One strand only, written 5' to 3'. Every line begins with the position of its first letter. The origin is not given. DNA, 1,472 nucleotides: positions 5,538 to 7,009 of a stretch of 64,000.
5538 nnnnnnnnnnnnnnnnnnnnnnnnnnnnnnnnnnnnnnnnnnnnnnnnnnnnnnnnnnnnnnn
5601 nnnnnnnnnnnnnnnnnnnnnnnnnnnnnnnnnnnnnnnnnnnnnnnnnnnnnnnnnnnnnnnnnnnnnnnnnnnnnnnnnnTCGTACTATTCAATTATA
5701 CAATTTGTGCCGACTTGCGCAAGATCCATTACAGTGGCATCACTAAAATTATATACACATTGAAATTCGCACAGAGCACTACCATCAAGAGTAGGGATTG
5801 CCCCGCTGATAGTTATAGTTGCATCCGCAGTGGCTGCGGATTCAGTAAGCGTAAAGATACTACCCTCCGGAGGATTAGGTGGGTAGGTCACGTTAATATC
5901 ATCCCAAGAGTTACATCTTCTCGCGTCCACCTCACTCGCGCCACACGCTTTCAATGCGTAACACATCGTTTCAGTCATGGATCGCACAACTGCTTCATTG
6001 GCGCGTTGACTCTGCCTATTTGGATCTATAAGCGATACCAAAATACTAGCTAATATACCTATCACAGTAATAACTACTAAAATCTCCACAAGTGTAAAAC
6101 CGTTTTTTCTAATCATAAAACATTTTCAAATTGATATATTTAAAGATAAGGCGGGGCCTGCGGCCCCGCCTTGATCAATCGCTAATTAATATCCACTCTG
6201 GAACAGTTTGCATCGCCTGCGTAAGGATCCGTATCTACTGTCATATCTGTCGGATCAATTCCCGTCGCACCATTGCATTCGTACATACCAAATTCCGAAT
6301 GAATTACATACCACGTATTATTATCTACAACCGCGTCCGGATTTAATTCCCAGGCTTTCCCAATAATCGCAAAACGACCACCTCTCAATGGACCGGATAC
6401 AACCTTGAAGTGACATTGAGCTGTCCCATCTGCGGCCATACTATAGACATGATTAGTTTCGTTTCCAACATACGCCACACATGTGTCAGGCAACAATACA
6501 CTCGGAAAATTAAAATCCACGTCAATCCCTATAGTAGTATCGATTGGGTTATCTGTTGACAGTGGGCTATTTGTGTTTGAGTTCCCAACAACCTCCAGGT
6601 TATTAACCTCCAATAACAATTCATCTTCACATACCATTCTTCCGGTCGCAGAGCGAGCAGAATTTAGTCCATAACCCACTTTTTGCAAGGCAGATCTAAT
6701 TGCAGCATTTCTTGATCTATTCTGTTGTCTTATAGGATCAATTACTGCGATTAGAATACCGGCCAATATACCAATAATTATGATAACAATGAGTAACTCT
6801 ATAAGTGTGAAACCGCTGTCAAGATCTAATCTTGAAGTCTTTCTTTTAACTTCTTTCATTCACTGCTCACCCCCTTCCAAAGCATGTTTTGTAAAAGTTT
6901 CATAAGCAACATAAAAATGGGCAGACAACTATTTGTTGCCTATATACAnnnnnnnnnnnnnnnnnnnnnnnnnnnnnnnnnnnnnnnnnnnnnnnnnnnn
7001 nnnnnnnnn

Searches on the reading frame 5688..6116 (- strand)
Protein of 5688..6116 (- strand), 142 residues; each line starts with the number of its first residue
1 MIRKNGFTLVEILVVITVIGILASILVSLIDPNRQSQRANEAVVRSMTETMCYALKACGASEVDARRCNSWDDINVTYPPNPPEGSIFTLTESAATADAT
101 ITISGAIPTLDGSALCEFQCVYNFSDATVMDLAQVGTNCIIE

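Call 64: search_protein_families(library=pfam, proteins=[window:5688-6116:-], max_evalue=0.00001)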
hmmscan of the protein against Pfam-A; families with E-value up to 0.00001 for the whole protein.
window:5688-6116:- (142 aa): 1 family
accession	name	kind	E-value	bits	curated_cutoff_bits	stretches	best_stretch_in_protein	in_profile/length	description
PF07963.17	N_methyl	-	3.6e-07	29.9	21.2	1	3-26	3-26/27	Prokaryotic N-terminal methylation motif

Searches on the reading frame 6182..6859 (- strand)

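Call 64: search_protein_families(library=pfam, proteins=[window:6182-6859:-], max_evalue=0.00001)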
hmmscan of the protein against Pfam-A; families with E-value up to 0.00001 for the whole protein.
window:6182-6859:- (225 aa): 1 family
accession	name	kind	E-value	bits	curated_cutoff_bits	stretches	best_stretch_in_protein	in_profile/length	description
PF07963.17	N_methyl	-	1.2e-06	28.3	21.2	1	15-36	5-26/27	Prokaryotic N-terminal methylation motif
